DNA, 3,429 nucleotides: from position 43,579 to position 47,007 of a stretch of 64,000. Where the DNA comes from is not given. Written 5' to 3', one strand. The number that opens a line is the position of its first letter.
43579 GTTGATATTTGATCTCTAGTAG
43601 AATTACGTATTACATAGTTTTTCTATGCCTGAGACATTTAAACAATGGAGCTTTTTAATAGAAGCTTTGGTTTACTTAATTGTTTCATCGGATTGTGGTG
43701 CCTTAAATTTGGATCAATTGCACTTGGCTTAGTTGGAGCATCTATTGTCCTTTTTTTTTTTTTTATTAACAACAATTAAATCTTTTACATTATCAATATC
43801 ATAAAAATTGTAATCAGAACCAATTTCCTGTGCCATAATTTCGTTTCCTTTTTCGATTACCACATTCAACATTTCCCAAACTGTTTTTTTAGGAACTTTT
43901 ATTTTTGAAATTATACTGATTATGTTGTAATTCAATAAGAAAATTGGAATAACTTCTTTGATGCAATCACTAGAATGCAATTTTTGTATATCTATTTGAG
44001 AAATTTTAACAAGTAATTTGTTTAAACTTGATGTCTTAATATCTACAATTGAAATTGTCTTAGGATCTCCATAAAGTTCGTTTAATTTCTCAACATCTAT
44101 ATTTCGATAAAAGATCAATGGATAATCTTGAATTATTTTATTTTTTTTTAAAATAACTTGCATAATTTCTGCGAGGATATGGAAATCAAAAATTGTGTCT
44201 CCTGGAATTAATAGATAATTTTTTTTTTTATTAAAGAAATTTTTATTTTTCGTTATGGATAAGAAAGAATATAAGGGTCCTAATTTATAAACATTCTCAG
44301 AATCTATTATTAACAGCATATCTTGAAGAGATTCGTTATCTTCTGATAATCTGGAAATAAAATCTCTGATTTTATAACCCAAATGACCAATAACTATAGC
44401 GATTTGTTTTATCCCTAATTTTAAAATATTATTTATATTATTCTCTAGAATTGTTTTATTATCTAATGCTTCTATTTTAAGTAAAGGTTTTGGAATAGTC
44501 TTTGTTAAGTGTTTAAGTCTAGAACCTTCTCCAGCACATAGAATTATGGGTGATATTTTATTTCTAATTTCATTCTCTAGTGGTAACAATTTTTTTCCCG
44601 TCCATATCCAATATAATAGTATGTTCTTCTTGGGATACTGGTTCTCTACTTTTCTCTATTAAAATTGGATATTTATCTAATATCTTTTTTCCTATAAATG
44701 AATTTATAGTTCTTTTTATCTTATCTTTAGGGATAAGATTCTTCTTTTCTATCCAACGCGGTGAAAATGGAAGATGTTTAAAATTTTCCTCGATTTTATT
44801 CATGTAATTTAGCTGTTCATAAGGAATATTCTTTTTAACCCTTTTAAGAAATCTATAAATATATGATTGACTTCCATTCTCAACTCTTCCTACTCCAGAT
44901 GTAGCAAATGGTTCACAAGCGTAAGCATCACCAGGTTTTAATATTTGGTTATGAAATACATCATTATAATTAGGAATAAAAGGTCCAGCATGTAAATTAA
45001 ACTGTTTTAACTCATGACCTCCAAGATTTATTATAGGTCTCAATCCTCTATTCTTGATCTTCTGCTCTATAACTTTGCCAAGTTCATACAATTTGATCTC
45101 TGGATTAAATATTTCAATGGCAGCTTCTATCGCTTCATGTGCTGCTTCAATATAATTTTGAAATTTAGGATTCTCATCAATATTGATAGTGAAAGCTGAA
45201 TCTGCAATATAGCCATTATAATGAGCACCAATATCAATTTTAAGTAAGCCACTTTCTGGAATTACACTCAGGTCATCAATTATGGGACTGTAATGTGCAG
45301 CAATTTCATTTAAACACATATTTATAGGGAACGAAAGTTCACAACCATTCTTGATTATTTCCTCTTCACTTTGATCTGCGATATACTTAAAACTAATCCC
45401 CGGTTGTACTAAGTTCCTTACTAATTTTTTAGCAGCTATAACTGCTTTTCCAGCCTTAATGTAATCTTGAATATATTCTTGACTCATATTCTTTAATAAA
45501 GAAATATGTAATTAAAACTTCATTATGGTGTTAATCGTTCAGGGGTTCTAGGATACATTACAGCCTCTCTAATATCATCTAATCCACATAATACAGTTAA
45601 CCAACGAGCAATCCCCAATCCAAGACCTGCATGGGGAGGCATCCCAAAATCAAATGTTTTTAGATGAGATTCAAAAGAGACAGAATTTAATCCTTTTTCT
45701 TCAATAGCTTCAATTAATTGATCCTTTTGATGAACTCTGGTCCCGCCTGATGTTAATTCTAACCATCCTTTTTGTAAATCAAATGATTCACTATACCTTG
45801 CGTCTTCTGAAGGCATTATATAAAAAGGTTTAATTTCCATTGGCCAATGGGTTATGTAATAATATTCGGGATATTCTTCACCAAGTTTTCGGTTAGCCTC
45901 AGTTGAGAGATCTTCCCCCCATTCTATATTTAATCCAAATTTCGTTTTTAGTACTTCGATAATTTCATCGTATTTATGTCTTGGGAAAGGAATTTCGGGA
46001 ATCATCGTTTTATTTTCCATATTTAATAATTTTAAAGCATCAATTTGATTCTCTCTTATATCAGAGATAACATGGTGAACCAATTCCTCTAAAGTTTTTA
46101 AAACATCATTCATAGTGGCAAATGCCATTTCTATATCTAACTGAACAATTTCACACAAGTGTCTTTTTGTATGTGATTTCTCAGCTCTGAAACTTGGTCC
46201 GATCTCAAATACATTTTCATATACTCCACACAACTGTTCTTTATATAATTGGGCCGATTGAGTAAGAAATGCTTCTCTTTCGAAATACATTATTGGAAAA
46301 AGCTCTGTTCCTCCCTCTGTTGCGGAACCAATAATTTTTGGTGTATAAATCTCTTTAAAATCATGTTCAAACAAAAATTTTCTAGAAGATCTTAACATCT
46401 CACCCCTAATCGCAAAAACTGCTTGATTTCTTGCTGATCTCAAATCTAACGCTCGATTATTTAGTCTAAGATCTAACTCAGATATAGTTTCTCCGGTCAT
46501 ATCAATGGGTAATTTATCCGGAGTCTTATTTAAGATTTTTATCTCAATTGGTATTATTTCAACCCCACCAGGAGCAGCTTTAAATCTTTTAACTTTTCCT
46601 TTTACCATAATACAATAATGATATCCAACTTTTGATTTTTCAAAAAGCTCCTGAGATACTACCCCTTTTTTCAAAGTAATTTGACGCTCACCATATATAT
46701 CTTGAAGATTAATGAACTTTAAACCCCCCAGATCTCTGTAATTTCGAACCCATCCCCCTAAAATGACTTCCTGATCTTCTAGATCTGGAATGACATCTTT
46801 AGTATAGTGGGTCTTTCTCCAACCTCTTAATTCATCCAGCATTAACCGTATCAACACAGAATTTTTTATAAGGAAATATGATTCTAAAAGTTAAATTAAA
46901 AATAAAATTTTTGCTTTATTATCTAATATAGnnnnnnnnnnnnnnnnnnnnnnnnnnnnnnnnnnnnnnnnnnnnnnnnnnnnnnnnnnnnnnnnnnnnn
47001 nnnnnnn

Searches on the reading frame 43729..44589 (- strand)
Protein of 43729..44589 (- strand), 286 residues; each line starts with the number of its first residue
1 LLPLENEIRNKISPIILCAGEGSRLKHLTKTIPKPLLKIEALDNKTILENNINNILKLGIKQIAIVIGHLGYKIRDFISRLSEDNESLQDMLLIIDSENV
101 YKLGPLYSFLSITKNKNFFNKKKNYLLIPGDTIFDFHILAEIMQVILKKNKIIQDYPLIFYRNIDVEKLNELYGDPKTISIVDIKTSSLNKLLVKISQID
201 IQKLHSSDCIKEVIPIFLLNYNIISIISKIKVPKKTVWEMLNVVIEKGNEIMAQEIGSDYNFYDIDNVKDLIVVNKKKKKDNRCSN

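Call 39: search_protein_families(library=pfam, proteins=[window:43729-44589:-], max_evalue=0.001)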
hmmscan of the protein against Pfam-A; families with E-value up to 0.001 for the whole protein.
window:43729-44589:- (286 aa): 2 families
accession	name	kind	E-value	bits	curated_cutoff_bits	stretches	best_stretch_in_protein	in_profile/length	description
PF00483.29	NTP_transferase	-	1.4e-10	41.7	21.2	1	14-150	2-128/245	Nucleotidyl transferase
PF12804.13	NTP_transf_3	-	9.3e-08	32.8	27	1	15-148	2-113/160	MobA-like NTP transferase domain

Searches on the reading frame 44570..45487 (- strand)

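Call 39: search_protein_families(library=pfam, proteins=[window:44570-45487:-], max_evalue=0.001)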
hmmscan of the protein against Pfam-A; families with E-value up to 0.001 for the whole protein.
window:44570-45487:- (305 aa): 1 family
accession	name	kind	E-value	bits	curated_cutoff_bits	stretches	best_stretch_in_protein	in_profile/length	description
PF00557.29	Peptidase_M24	-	8.6e-26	91.4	23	1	11-198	5-188/208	Metallopeptidase family M24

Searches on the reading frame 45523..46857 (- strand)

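Call 39: search_protein_families(library=pfam, proteins=[window:45523-46857:-], max_evalue=0.001)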
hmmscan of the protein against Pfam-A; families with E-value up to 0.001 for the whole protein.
window:45523-46857:- (444 aa): 2 families
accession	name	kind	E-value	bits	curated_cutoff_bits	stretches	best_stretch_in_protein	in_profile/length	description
PF00152.25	tRNA-synt_2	-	1.9e-73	247.7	25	1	129-438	3-307/308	tRNA synthetases class II (D, K and N)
PF01336.31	tRNA_anti-codon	-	2e-09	37.7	27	1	31-109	1-75/75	OB-fold nucleic acid binding domain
